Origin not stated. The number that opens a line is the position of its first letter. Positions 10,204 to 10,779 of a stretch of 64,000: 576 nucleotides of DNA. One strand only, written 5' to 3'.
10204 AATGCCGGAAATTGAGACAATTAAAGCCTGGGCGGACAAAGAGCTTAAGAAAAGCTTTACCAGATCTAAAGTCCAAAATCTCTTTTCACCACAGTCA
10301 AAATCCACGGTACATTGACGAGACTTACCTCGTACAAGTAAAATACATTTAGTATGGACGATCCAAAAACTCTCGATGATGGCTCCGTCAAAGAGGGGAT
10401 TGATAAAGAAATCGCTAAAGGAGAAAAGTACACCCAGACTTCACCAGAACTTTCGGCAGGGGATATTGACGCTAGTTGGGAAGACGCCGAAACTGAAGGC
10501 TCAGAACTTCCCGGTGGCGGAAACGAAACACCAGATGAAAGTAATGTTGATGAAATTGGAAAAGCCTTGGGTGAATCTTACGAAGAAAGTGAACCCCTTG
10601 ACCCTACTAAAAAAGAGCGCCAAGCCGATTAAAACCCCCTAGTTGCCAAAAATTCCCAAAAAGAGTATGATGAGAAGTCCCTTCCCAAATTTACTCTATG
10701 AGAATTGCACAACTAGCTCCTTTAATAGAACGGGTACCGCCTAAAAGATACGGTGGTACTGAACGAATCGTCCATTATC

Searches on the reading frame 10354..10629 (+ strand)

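Call 54: search_protein_families(library=pfam, proteins=[window:10354-10629:+], max_evalue=0.001)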
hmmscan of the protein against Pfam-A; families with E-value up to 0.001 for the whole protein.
window:10354-10629:+ (92 aa): 1 family
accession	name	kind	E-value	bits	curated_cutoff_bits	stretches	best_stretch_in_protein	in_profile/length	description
PF19861.4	DUF6335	-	1.6e-13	51.6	25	1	13-86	27-100/124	Family of unknown function (DUF6335)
